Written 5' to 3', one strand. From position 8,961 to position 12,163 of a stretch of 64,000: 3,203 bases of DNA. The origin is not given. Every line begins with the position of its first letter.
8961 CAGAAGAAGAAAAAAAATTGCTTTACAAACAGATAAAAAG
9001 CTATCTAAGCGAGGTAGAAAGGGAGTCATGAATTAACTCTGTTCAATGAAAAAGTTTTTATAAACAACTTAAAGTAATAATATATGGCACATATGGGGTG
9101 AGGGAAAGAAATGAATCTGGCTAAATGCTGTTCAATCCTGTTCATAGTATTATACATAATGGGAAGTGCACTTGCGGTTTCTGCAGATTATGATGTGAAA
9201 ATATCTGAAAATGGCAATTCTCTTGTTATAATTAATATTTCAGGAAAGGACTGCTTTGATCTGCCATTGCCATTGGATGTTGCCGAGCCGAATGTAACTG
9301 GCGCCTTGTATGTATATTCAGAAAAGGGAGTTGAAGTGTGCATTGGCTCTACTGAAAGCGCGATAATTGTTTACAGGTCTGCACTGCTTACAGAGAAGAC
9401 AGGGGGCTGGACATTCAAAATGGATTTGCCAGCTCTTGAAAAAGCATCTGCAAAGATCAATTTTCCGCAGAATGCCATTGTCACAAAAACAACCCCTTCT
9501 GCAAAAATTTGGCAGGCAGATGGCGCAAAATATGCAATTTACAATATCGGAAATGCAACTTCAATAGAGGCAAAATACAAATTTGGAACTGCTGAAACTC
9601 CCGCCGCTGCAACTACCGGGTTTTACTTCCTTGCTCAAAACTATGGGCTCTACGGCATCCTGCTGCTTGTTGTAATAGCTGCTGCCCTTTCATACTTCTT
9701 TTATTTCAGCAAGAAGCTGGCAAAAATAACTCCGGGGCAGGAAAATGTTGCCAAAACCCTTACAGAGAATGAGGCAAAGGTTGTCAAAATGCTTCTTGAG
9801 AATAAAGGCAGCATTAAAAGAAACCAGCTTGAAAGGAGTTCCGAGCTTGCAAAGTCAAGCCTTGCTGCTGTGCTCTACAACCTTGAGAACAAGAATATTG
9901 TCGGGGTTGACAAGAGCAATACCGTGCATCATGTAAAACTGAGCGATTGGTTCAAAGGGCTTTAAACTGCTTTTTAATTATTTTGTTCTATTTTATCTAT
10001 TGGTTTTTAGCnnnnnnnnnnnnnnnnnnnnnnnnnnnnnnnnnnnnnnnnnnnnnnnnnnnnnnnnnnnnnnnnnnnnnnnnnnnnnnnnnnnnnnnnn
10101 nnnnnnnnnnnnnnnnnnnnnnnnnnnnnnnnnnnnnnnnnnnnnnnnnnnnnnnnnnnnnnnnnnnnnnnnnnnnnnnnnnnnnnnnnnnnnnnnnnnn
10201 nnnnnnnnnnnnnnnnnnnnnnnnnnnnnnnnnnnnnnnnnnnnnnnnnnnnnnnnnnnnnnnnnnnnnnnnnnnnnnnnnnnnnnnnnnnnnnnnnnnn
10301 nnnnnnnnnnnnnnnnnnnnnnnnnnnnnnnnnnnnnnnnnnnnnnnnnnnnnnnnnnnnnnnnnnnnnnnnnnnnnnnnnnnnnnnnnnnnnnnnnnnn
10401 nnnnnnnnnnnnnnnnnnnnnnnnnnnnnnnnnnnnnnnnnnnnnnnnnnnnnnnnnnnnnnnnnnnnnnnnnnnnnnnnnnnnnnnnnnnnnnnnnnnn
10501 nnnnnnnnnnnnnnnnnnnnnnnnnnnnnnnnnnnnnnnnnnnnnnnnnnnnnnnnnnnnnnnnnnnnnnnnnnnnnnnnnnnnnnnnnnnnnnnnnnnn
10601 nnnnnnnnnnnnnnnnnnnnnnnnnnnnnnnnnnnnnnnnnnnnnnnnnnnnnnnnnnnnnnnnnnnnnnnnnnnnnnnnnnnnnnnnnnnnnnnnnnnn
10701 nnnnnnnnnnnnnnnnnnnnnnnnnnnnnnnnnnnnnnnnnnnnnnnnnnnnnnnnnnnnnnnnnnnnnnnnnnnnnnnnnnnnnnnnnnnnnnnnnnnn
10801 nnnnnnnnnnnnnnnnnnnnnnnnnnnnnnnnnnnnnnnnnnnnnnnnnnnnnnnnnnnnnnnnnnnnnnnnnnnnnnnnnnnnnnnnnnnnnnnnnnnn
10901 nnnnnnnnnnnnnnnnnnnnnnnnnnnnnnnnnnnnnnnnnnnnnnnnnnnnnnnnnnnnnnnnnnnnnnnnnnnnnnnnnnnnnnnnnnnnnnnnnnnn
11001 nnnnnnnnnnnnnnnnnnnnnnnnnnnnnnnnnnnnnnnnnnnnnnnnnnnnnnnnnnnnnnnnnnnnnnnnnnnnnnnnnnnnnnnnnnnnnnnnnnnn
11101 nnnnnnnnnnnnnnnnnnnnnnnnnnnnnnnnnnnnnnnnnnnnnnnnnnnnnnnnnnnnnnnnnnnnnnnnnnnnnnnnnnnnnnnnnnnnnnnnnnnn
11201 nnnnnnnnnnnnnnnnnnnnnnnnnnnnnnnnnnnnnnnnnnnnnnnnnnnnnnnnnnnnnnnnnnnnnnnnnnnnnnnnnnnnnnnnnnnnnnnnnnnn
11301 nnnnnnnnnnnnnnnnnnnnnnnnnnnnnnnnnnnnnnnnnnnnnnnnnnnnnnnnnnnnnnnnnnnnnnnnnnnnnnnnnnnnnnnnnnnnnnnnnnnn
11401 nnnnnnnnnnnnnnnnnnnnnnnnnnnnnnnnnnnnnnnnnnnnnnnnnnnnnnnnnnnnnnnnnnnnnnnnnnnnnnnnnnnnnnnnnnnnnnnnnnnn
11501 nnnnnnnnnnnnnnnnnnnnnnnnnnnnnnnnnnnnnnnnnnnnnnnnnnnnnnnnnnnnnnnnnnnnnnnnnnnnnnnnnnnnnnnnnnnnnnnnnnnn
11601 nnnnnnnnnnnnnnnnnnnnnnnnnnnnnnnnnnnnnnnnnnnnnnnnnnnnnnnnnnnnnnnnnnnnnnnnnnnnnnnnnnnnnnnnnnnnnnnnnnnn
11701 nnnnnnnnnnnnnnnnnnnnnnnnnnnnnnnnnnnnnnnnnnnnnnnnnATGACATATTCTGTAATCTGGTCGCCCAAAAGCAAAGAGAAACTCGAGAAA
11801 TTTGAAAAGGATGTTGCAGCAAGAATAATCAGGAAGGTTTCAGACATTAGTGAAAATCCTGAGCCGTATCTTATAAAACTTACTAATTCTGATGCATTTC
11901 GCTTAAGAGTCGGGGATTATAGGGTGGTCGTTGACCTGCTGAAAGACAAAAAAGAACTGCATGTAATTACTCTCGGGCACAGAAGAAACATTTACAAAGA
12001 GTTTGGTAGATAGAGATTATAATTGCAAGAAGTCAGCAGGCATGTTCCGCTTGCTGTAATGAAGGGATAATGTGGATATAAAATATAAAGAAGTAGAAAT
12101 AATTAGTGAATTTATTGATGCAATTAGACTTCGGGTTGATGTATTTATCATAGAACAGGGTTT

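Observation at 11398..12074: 582-bp RelE-type toxin-antitoxin cassette inserted at the 3' end of rtcB, flanked by a 42-bp direct repeat that rebuilds the RtcB C-terminus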

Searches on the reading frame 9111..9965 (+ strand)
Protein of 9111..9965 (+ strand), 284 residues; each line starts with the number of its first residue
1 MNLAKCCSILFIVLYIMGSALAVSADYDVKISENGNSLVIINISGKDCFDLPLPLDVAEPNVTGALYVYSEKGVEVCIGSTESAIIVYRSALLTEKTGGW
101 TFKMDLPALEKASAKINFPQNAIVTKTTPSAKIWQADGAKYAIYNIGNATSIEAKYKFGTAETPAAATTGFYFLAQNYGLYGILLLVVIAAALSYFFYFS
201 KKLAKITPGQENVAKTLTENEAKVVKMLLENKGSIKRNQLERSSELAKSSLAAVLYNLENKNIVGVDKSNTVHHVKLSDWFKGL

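Call 6: search_protein_families(library=pfam, proteins=[window:9111-9965:+], max_evalue=0.01)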
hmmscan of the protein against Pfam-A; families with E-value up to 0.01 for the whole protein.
window:9111-9965:+ (284 aa): 2 families
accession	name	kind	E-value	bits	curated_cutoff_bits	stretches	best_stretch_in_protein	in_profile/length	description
PF24034.1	DUF7343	-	0.00016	21.9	27.6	1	218-264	2-48/62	Domain of unknown function (DUF7343)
PF01978.25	TrmB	-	0.00054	20.2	25.6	1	217-271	6-59/68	Sugar-specific transcriptional regulator TrmB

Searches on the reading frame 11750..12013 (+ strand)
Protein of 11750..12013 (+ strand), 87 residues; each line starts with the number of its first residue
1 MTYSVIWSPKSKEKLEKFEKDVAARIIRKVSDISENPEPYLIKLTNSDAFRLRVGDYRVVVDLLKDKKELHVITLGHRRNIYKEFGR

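Call 6: search_protein_families(library=pfam, proteins=[window:11750-12013:+], max_evalue=0.01)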
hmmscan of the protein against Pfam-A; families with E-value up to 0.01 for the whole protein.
window:11750-12013:+ (87 aa): 2 families
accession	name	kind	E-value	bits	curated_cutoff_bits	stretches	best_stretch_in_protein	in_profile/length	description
PF05016.21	ParE_toxin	-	6.3e-09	36.7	23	1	5-82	1-89/89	ParE toxin of type II toxin-antitoxin system, parDE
PF15781.12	ParE-like_toxin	-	0.0085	16.5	28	0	8-84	4-85/87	ParE-like toxin of type II bacterial toxin-antitoxin system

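Call 7: search_protein_families(library=ncbifam, proteins=[window:11750-12013:+], max_evalue=0.01)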
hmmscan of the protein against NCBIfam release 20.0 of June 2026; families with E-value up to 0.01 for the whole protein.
window:11750-12013:+ (87 aa): 0 families

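Call 8: find_encoding_contigs(protein=window:11750-12013:+, flank=10000, max_places=10)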
Protein window:11750-12013:+ (87 aa): 9 contigs read that carry it; 6 places shown.
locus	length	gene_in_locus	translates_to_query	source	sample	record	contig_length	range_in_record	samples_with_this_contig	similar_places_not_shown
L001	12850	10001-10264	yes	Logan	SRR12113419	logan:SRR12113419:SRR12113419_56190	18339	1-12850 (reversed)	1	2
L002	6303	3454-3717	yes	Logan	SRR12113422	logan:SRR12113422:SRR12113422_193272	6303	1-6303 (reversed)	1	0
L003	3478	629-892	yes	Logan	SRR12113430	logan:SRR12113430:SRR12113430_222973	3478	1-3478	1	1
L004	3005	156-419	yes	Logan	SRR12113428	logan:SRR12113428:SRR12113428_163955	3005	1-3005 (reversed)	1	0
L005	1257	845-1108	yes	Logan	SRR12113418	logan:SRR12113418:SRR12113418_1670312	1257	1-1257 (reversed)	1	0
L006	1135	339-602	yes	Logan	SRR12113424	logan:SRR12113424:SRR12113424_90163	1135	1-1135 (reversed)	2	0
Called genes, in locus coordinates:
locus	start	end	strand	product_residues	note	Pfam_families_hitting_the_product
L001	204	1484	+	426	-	PF00009:GTP_EFTU, PF08477:Roc (faint), PF01926:MMR_HSR1 (weak), PF03144:GTP_EFTU_D2, PF03143:GTP_EFTU_D3, PF22594:GTP-eEF1A_C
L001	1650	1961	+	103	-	PF00338:Ribosomal_S10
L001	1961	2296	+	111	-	-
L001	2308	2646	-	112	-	-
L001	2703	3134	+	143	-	PF01951:Archease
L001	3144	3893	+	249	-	-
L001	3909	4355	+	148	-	PF02502:LacAB_rpiB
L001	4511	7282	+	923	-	-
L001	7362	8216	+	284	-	-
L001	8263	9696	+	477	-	PF01139:RtcB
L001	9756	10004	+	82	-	PF24434:DUF7557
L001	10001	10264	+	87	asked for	PF05016:ParE_toxin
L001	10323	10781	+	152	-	PF13673:Acetyltransf_10, PF00583:Acetyltransf_1, PF13508:Acetyltransf_7, PF14542:Acetyltransf_CG (weak)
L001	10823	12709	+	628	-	PF24507:Ig_CFAP65_4th (faint), PF10633:NPCBM_assoc (faint)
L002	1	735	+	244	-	?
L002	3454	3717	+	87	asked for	PF05016:ParE_toxin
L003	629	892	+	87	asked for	PF05016:ParE_toxin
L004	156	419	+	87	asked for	PF05016:ParE_toxin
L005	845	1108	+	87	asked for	PF05016:ParE_toxin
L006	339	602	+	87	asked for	PF05016:ParE_toxin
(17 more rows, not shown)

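Call 26: find_homologous_proteins(query=window:11750-12013:+, max_evalue=0.00001)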
Query window:11750-12013:+ (87 aa): 23 proteins with E <= 0.00001 among 31 candidates.
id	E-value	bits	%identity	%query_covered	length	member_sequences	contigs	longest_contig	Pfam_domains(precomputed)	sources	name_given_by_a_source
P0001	9.6e-50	184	100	100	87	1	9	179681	PF05016.22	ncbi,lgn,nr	ncbi:MAG: type II toxin-antitoxin system RelE/ParE family toxin [Candidatus Diapherotrites archaeon]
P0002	3.6e-19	86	49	95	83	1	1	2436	PF05016.22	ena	-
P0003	9.3e-18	82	52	94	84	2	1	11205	PF05016.22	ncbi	-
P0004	1.5e-15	75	44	97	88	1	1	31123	PF05016.22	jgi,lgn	-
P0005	1.4e-14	71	49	91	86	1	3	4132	PF05016.22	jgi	jgi:mRNA interferase RelE/StbE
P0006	5.6e-14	70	48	94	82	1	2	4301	PF05016.22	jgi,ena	-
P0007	1.8e-13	68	47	94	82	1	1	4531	PF05016.22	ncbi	ncbi:MAG: type II toxin-antitoxin system RelE/ParE family toxin [archaeon]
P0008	3.7e-13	67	46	94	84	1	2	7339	PF05016.22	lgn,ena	-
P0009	5.1e-12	63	40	92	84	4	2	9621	PF05016.22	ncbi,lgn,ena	-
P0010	1.4e-11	62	49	87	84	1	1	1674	PF05016.22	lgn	-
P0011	1.8e-11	62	41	95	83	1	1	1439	PF05016.22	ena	-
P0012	3.4e-11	61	45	90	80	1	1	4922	PF05016.22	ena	-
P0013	6.3e-11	60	44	90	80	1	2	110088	PF05016.22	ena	-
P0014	2.5e-10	58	44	86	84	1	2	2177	PF05016.22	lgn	-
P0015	3.3e-9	54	37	95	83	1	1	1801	PF05016.22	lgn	-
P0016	4.0e-9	54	43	94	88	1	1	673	PF15781.13,PF05016.22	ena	-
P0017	4.1e-9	54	43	94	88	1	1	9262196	PF15781.13,PF05016.22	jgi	jgi:mRNA interferase RelE/StbE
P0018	9.2e-9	53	40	95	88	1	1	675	PF05016.22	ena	-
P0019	4.9e-8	51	35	97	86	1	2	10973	PF05016.22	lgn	-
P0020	3.6e-7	48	35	95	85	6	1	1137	PF05016.22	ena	-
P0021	1.1e-6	46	39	83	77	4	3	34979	PF05016.22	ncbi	-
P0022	3.5e-6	45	33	92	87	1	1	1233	PF05016.22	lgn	-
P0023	4.7e-6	44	33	95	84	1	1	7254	PF05016.22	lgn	-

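Call 27: find_encoding_contigs(protein=P0003, flank=4000, max_places=3)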
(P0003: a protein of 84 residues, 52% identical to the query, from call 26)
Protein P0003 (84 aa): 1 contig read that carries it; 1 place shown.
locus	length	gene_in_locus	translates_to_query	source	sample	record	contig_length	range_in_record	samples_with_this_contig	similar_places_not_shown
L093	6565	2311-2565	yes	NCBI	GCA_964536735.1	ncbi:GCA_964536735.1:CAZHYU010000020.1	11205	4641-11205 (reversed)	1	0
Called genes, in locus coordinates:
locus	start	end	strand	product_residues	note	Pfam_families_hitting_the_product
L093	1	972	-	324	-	?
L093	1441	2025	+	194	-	PF01978:TrmB (faint)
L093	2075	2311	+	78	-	-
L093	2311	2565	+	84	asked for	PF05016:ParE_toxin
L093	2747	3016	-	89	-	-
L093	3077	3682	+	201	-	-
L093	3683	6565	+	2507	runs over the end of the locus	?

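Call 28: find_encoding_contigs(protein=P0004, flank=4000, max_places=3)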
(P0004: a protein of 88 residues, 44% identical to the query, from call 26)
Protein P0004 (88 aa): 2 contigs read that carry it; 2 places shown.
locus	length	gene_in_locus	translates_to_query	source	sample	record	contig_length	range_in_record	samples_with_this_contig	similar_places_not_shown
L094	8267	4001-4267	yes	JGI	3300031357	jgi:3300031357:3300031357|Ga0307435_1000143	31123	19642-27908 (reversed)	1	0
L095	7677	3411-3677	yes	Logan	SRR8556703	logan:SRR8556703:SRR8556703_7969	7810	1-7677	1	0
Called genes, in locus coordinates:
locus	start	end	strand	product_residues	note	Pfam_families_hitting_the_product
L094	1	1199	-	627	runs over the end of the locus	PF02518:HATPase_c, PF00204:DNA_gyraseB, PF01751:Toprim, PF00986:DNA_gyraseB_C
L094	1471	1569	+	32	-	-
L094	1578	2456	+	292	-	PF03881:Fructosamin_kin, PF01636:APH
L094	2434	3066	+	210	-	PF13840:ACT_7 (weak)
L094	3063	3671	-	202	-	PF00925:GTP_cyclohydro2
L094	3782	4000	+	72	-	PF24434:DUF7557 (faint)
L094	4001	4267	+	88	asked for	PF05016:ParE_toxin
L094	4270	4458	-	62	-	-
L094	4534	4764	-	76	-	-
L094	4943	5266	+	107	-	-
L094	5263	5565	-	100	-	-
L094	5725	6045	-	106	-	-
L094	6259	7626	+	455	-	PF02878:PGM_PMM_I, PF02879:PGM_PMM_II, PF02880:PGM_PMM_III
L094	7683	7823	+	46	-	-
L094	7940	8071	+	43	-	PF08271:Zn_Ribbon_TF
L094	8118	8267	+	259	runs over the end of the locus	-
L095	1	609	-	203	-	?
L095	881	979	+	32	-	-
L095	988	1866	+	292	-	PF03881:Fructosamin_kin, PF01636:APH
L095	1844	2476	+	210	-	PF13840:ACT_7 (weak)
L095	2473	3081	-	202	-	PF00925:GTP_cyclohydro2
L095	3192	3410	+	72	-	PF24434:DUF7557 (faint)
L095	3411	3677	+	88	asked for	PF05016:ParE_toxin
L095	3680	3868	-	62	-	-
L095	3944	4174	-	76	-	-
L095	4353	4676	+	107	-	-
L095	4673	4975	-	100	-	-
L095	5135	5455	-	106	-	-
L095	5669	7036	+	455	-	PF02878:PGM_PMM_I, PF02879:PGM_PMM_II, PF02880:PGM_PMM_III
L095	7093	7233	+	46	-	-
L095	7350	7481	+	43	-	PF08271:Zn_Ribbon_TF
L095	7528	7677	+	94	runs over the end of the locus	?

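Call 29: find_encoding_contigs(protein=P0007, flank=4000, max_places=3)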
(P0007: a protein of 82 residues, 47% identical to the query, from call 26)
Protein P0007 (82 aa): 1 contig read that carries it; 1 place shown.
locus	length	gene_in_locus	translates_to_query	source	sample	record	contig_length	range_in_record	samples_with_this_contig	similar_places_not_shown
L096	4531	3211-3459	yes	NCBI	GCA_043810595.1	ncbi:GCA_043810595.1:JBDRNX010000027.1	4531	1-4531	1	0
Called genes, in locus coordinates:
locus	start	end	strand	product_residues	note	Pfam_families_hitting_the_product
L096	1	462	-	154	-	PF00675:Peptidase_M16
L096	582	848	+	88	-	PF04014:MazE_antitoxin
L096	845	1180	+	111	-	PF02452:PemK_toxin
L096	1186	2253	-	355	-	PF02073:Peptidase_M29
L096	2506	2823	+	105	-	-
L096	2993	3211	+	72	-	PF02697:VAPB_antitox (weak), PF24434:DUF7557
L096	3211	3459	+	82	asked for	PF05016:ParE_toxin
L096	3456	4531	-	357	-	?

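Call 60: search_solved_structures(query=window:11750-12013:+, max_evalue=1)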
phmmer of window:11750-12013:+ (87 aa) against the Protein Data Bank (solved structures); distinct sequences matched with E-value up to 1: 14.
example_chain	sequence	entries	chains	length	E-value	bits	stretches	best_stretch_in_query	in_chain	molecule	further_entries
2khe_A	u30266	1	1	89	5.1e-07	33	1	1-83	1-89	Toxin-like protein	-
4v7k_Ay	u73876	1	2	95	0.049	17.1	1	5-83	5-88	Toxin relE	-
4v7j_Ay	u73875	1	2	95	0.094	16.2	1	5-84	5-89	Toxin relE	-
4fxe_D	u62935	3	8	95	0.13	15.8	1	5-84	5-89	mRNA interferase RelE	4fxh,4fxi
1wmi_A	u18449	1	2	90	0.25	14.9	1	46-83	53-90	hypothetical protein PHS013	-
3v05_A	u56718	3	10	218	0.33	14.5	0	11-69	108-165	Superantigen-like Protein | Putative uncharacterized protein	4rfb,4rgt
2kc8_A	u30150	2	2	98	0.34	14.4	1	5-78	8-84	Toxin relE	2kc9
8oif_L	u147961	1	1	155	0.36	14.3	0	23-50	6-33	Ubiquitin/ISG15-conjugating enzyme E2 L6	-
9lw4_B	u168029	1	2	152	0.36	14.3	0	23-50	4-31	Ubiquitin/ISG15-conjugating enzyme E2 L6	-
8se9_C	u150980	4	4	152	0.4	14.2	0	23-50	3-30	Ubiquitin/ISG15-conjugating enzyme E2 L6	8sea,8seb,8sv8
1wzv_A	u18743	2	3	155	0.41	14.2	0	23-50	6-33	Ubiquitin-conjugating enzyme E2 L6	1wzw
2kjh_A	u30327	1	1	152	0.47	14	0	23-50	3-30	Ubiquitin/ISG15-conjugating enzyme E2 L6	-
9bq6_A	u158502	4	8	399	0.86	13.1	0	10-68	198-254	DNA topoisomerase 2-alpha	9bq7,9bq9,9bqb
1zxm_A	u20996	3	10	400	0.87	13.1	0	10-68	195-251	DNA topoisomerase II, alpha isozyme | DNA topoisomerase 2-alpha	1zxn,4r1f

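Call 67: find_related_loci(query=A2, collection=viral_contigs, flank=3000)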
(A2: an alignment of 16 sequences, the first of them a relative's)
Query A2 (87 aa) in viral_contigs; peptide patterns used: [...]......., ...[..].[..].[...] (x = any residue, [..] = any of these).
147 stretches matched a pattern; 102 encode a relative of the query (tblastn E <= 1e-3); the best 80 are kept; 80 distinct loci.
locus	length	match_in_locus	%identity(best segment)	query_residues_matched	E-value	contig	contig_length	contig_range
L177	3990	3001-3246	30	2-82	4e-11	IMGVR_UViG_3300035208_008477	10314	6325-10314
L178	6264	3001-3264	34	1-83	2e-9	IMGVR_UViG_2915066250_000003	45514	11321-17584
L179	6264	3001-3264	34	1-83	2e-9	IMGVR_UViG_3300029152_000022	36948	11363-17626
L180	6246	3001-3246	33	5-83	3e-9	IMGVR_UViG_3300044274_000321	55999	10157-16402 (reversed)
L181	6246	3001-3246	33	5-83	3e-9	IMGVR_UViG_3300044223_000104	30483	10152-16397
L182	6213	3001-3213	43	7-75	8e-9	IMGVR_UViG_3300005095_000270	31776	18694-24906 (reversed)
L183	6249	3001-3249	31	3-82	1e-8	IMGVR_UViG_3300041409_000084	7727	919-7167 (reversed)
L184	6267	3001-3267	31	4-83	3e-8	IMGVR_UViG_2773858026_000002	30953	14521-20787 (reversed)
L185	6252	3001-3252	30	3-83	3e-8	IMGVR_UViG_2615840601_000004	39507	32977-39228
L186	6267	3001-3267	31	4-83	3e-8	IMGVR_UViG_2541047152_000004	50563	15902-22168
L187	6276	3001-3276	31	1-87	4e-8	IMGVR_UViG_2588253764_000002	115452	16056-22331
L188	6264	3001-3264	31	1-83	5e-8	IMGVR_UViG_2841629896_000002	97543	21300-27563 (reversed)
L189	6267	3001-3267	33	4-83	7e-8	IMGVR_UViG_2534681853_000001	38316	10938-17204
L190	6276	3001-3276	30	1-87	1e-7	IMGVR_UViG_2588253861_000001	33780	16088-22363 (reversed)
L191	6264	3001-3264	32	1-83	2e-7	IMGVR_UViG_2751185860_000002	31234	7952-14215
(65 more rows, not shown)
